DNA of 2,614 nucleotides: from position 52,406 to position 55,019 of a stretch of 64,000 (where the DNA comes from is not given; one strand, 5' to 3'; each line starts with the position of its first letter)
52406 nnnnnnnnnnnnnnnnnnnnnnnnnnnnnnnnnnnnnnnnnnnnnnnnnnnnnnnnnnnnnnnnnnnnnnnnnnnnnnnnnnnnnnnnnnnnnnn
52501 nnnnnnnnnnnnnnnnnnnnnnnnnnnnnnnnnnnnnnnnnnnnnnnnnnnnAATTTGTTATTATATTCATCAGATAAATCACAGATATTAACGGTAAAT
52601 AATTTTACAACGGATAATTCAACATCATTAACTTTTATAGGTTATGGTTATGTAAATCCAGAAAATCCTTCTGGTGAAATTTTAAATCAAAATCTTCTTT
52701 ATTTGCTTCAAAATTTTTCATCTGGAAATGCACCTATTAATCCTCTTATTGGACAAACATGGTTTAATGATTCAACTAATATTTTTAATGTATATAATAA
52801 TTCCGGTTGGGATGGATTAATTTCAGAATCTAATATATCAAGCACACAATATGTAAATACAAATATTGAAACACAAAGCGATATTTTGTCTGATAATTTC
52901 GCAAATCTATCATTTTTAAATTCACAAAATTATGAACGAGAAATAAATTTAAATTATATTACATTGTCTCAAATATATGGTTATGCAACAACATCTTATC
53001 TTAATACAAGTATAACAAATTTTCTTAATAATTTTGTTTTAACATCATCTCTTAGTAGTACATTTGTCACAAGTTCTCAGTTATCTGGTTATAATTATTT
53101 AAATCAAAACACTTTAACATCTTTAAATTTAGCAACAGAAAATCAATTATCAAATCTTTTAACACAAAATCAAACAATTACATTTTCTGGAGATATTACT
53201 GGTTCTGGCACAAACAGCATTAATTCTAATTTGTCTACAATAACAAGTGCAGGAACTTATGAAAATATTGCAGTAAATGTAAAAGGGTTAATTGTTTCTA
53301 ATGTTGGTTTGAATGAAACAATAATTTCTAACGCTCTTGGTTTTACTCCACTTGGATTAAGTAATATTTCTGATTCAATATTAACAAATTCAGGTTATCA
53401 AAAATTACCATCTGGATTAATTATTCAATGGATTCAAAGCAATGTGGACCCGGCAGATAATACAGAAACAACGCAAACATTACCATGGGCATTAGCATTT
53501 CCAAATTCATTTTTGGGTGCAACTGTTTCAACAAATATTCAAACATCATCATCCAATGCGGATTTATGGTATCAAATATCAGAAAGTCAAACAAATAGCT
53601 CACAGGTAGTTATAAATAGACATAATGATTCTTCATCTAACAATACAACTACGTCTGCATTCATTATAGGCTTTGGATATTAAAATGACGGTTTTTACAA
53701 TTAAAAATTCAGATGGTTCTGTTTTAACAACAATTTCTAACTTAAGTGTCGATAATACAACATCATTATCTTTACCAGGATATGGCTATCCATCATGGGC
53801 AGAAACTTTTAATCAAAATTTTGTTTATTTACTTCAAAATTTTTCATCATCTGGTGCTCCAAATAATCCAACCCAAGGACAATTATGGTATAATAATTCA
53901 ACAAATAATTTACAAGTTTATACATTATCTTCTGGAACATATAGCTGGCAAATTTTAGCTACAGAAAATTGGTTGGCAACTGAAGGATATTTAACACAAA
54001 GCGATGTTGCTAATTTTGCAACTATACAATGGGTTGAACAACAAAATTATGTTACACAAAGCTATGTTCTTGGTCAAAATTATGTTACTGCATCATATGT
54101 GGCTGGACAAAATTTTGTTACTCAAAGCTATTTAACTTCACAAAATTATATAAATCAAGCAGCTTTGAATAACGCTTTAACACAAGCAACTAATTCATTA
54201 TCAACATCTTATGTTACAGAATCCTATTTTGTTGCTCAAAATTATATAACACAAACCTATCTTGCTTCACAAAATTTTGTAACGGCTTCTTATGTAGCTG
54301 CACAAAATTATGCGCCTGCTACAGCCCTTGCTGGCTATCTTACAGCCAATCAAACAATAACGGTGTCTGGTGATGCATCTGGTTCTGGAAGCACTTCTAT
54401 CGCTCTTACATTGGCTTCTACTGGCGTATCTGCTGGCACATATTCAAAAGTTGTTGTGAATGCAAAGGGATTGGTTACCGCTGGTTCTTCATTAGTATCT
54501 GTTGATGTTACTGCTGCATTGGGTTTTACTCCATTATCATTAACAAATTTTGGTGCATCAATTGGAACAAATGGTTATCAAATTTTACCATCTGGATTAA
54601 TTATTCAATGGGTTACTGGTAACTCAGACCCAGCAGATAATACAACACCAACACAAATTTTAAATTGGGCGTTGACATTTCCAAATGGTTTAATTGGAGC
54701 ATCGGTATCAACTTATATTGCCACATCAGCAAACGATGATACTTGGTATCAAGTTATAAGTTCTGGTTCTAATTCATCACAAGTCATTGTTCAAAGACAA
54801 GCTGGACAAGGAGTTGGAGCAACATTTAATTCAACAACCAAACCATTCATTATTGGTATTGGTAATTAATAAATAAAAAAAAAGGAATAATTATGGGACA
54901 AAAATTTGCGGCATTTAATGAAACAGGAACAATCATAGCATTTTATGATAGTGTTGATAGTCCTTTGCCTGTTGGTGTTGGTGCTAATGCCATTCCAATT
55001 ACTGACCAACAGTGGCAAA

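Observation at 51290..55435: Tail-fibre diversification cassette: three tandem fibre genes with conserved ends and unrelated centres, plus chaperone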

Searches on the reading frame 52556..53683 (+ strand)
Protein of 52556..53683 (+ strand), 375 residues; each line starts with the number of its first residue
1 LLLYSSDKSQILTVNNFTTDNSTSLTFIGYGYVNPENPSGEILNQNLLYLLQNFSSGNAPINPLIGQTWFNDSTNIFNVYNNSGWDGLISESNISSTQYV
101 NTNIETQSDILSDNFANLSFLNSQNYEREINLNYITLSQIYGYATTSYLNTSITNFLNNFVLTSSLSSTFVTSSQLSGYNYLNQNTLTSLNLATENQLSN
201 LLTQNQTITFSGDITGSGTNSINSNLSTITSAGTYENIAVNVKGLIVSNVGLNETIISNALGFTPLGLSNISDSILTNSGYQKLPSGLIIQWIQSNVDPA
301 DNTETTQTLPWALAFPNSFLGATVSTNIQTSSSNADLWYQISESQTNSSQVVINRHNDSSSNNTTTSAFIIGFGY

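Call 4: search_protein_families(library=pfam, proteins=[window:52556-53683:+], max_evalue=0.1)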
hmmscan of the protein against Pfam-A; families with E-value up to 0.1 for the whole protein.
window:52556-53683:+ (375 aa): 1 family
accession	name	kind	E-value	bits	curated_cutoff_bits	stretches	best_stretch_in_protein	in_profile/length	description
PF21882.2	Gp53-like_C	-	5.3e-09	36.9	24.9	1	283-372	1-83/84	Putative tail fiber protein gp53-like, C-terminal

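Call 5: search_protein_families(library=phrogs, proteins=[window:52556-53683:+], max_evalue=0.01)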
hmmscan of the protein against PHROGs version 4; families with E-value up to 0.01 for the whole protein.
window:52556-53683:+ (375 aa): 5 families
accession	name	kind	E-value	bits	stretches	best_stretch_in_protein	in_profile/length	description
phrog_4209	-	tail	3.4e-13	50.4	1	151-373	228-406/406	tail fiber protein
phrog_2557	-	head and packaging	2.2e-11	44.2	1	190-374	366-532/534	virion structural protein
phrog_33377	-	unknown function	0.00061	19.3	1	273-297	345-369/456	-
phrog_1396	-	tail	0.0014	18.8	1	222-372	208-340/504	tail fiber protein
phrog_21563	-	unknown function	0.0064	17.8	0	71-103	12-43/62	-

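Call 29: search_solved_structures(query=window:52556-53683:+, max_evalue=1, show_alignments=2)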
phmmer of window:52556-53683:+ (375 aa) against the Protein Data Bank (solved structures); distinct sequences matched with E-value up to 1: 1.
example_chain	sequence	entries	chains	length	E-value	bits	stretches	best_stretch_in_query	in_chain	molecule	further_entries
6cxb_A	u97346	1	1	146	0.024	17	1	276-353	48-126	R1-type pyocin tail fiber protein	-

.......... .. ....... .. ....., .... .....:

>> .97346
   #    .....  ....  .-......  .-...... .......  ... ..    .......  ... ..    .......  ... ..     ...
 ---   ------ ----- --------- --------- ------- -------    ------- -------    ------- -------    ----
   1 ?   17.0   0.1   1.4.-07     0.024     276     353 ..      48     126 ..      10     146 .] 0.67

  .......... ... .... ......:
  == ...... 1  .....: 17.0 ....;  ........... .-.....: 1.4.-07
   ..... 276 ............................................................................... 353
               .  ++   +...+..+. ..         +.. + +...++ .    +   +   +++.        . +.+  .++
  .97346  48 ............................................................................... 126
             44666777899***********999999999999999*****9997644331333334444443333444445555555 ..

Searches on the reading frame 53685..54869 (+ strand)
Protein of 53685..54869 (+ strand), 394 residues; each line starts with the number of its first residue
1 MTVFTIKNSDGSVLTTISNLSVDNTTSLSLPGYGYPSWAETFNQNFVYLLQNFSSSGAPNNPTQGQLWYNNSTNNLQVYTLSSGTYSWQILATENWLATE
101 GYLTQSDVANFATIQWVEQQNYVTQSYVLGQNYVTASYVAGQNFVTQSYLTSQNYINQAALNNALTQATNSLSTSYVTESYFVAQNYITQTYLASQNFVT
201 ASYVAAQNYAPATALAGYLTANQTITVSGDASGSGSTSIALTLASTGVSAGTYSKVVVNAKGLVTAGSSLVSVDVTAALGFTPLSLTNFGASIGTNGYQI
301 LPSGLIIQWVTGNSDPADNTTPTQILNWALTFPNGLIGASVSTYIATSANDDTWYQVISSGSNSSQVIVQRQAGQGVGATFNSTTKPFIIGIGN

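Call 4: search_protein_families(library=pfam, proteins=[window:53685-54869:+], max_evalue=0.1)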
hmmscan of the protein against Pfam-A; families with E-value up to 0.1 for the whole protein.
window:53685-54869:+ (394 aa): 2 families
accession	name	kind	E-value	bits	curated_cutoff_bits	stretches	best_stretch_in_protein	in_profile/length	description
PF21882.2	Gp53-like_C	-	1.2e-05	26.2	24.9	1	301-376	2-72/84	Putative tail fiber protein gp53-like, C-terminal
PF22871.2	AimR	-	0.046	13.3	26.7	1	102-197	111-199/309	AimR transcriptional regulator-like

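Call 5: search_protein_families(library=phrogs, proteins=[window:53685-54869:+], max_evalue=0.01)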
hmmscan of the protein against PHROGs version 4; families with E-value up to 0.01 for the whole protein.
window:53685-54869:+ (394 aa): 7 families
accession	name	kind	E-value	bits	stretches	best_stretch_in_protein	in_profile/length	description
phrog_5181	-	unknown function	1.5e-11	44.3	1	213-277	367-436/763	-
phrog_33377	-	unknown function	2.6e-07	30.4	2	217-277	69-135/456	-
phrog_4209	-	tail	3.1e-07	30.8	1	172-373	228-395/406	tail fiber protein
phrog_14394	-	head and packaging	5.3e-07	30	1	4-74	5-82/366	virion structural protein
phrog_7389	-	tail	9.6e-06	25.4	1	205-276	337-410/732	tail fiber protein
phrog_24573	-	unknown function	2.2e-05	23.8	1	219-270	361-418/780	-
phrog_2557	-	head and packaging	4.1e-05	23.4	1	140-378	337-517/534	virion structural protein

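Call 12: search_dna_similar(query=window:53685-54869:+, collection=phages, mode=protein, max_rows=30)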
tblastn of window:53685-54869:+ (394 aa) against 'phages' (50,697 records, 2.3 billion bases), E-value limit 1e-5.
Records with a match: 15; places in all: 18; records where one place covers at least 80% of the query: 0.
Best place of each record, by identity: 60-80% 3; <60% 12.
By first word of the organism name: Pseudomonas 6; Pseudanabaena 2; Agrobacterium 2; Ralstonia 1; Sphaerotilus 1; Citexvirus 1; Anaeroplasmataceae 1; Sinorhizobium 1.
By host as written in the record: Pseudomonas aeruginosa 2; Pseudomonas aeruginosa (strain PA158) 2; Agrobacterium tumefaciens C58 2; Ralstonia solanacearum 1; Pseudomonas aeruginosa PAO1 1; Sphaerotilus natans DSM 6575 1; Pseudomonas aeruginosa 188 1; Pseudomonas aeruginosa PA 158 1; and 4 more.
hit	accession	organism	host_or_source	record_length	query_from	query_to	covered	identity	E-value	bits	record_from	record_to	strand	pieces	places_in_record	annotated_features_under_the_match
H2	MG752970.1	Ralstonia phage RsoM2USA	Ralstonia solanacearum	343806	219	284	17%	62.1%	7e-13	76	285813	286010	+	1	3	hypothetical protein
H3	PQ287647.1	Pseudomonas phage Komp_PAO1_1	Pseudomonas aeruginosa PAO1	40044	198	277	20%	48.8%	1e-9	66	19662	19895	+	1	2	hypothetical protein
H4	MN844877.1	Sphaerotilus phage vB_SnaP-R1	Sphaerotilus natans DSM 6575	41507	218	268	13%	66.7%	6e-10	67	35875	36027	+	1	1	tail fiber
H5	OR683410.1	Pseudomonas phage Sirocco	Pseudomonas aeruginosa 188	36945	214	277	16%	52.9%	4e-6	55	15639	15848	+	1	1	tail fiber protein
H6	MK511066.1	Pseudomonas phage vB_Pae_BR319a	Pseudomonas aeruginosa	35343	214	277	16%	51.4%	8e-6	54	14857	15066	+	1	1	tail fiber protein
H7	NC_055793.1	Pseudomonas phage vB_Pae_BR319a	Pseudomonas aeruginosa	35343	214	277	16%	51.4%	8e-6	54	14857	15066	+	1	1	tail protein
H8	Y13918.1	Citexvirus phiCTX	Pseudomonas aeruginosa PA 158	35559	214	277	16%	51.4%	9e-6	54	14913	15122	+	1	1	none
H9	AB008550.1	Pseudomonas phage phiCTX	Pseudomonas aeruginosa (strain PA158)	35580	214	277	16%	51.4%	9e-6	54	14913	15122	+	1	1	unnamed protein product; orf20; similar to H gene of P2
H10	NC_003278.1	Pseudomonas phage phiCTX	Pseudomonas aeruginosa (strain PA158)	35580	214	277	16%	51.4%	9e-6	54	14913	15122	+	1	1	hypothetical protein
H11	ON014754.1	Pseudanabaena phage Pam2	Pseudanabaena sp.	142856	215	268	14%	60.7%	4e-8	62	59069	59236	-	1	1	tail fiber protein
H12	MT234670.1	Pseudanabaena phage PA-SR01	Pseudanabaena sp. KCZY-C8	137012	213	264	13%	59.3%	2e-7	59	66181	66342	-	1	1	hypothetical protein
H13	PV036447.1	Anaeroplasmataceae phage NatCom_34063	Anaeroplasmataceae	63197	207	272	17%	45.8%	4e-6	55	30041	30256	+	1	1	hypothetical protein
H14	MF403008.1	Agrobacterium phage Atu_ph07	Agrobacterium tumefaciens C58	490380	3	70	17%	40.6%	2e-6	56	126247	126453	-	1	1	hypothetical protein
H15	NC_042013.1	Agrobacterium phage Atu_ph07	Agrobacterium tumefaciens C58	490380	3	70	17%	40.6%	2e-6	56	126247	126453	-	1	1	hypothetical protein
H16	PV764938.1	Sinorhizobium phage Phosso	Sinohrizobium meliloti NRRL L-50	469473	4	70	17%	41.2%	5e-7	58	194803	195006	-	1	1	hypothetical protein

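Call 20: find_related_loci(query=window:53685-54869:+, collection=viral_contigs, flank=10000)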
Query window:53685-54869:+ (394 aa) in viral_contigs; peptide patterns used: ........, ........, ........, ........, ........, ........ (x = any residue, [..] = any of these).
4 stretches matched a pattern, but none encodes a relative of the query by tblastn (E <= 1e-3).

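Call 37: find_related_loci(query=A2, collection=viral_contigs, flank=10000)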
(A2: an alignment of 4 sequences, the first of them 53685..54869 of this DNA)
Query A2 (394 aa) in viral_contigs; peptide patterns used: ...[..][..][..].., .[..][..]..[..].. (x = any residue, [..] = any of these).
600 stretches matched a pattern (row limit reached: there are more); 150 encode a relative of the query (tblastn E <= 1e-3); the best 80 are kept; 80 distinct loci.
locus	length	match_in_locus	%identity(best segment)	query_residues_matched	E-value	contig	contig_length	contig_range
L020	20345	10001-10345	45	195-316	4e-20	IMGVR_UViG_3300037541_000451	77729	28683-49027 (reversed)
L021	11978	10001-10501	59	194-283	1e-21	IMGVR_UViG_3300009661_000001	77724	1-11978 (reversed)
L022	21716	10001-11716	67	216-288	8e-19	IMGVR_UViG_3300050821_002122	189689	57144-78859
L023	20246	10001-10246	56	4-83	8e-18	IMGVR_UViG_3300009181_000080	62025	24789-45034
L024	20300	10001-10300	46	218-316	1e-16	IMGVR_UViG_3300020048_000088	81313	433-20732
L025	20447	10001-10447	54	218-298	4e-15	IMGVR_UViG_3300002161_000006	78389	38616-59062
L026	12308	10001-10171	66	218-275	6e-15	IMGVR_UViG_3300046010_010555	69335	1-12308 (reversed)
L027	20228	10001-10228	41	4-79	9e-15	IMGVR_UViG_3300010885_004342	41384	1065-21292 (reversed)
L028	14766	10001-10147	73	218-266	2e-14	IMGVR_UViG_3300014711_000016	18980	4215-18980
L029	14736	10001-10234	47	4-80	3e-14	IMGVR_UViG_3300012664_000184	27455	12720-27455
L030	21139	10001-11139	65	218-277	4e-14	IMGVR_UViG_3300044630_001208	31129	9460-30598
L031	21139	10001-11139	65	218-277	4e-14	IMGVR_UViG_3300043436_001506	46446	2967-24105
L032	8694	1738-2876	65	218-277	4e-14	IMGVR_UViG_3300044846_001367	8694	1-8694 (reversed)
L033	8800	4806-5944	65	218-277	4e-14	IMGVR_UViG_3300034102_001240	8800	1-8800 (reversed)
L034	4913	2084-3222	65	218-277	4e-14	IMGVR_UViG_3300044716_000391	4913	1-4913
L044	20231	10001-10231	44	4-79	1e-12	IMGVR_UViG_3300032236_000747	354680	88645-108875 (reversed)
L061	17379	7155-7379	43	26-105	7e-13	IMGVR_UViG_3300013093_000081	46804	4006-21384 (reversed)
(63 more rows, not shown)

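Call 68: search_protein_families(library=pfam, proteins=[L044:4529-6466:+, L044:6470-8317:+, L044:8311-9954:+, L044:9971-11977:+, L061:7050-8879:+, L061:8875-9876:+, L061:9875-11461:+, L061:11477-12679:+, L027:7678-9954:+, L027:9971-11497:+], max_evalue=0.001)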
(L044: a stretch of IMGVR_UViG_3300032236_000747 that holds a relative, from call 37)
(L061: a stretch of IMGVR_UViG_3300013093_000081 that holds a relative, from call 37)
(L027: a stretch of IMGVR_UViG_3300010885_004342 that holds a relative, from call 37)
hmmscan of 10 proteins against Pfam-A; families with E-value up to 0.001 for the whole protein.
L044:4529-6466:+ (646 aa): 1 family
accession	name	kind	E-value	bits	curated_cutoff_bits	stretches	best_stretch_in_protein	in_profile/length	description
PF07484.17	Collar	-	1.6e-09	38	24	1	558-613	1-54/57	Phage Tail Collar Domain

L044:6470-8317:+ (616 aa): 0 families

L044:8311-9954:+ (548 aa): 0 families

L044:9971-11977:+ (669 aa): 0 families

L061:7050-8879:+ (610 aa): 1 family
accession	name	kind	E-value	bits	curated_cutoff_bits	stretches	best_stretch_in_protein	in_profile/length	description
PF07484.17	Collar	-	5.6e-12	45.9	24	1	530-590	1-56/57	Phage Tail Collar Domain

L061:8875-9876:+ (334 aa): 0 families

L061:9875-11461:+ (529 aa): 1 family
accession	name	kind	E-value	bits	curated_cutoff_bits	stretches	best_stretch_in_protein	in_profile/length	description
PF07484.17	Collar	-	1.9e-09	37.7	24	1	393-451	1-57/57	Phage Tail Collar Domain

L061:11477-12679:+ (401 aa): 0 families

L027:7678-9954:+ (759 aa): 1 family
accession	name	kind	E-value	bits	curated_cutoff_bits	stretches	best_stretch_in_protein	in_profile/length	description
PF24059.1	DUF7360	-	7.9e-05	22.8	27.6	0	99-133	3-37/39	Domain of unknown function (DUF7360)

L027:9971-11497:+ (509 aa): 1 family
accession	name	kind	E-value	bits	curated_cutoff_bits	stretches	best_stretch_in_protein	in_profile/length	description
PF11962.13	Peptidase_G2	-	2.2e-06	27.7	25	1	372-443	31-99/228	Peptidase_G2, IMC autoproteolytic cleavage domain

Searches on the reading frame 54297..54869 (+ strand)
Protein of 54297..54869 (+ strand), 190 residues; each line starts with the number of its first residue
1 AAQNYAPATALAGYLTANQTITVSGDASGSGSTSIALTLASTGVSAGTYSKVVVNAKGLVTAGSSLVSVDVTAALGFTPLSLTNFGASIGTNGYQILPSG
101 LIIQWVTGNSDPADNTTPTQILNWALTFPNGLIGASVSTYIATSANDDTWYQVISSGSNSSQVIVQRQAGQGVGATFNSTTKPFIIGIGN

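Call 106: search_solved_structures(query=A10, max_evalue=1, show_alignments=3)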
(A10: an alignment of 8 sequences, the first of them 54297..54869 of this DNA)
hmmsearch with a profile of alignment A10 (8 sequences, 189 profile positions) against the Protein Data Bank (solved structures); distinct sequences matched with E-value up to 1: 3.
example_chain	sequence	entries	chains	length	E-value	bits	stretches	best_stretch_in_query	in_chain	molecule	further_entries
6cxb_A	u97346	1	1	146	0.017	18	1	95-167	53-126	R1-type pyocin tail fiber protein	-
6cl5_A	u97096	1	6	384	0.097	15.5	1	96-167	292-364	Tail fiber protein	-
7oyc_v2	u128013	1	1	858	0.71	12.7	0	52-121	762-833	Eef2-prov protein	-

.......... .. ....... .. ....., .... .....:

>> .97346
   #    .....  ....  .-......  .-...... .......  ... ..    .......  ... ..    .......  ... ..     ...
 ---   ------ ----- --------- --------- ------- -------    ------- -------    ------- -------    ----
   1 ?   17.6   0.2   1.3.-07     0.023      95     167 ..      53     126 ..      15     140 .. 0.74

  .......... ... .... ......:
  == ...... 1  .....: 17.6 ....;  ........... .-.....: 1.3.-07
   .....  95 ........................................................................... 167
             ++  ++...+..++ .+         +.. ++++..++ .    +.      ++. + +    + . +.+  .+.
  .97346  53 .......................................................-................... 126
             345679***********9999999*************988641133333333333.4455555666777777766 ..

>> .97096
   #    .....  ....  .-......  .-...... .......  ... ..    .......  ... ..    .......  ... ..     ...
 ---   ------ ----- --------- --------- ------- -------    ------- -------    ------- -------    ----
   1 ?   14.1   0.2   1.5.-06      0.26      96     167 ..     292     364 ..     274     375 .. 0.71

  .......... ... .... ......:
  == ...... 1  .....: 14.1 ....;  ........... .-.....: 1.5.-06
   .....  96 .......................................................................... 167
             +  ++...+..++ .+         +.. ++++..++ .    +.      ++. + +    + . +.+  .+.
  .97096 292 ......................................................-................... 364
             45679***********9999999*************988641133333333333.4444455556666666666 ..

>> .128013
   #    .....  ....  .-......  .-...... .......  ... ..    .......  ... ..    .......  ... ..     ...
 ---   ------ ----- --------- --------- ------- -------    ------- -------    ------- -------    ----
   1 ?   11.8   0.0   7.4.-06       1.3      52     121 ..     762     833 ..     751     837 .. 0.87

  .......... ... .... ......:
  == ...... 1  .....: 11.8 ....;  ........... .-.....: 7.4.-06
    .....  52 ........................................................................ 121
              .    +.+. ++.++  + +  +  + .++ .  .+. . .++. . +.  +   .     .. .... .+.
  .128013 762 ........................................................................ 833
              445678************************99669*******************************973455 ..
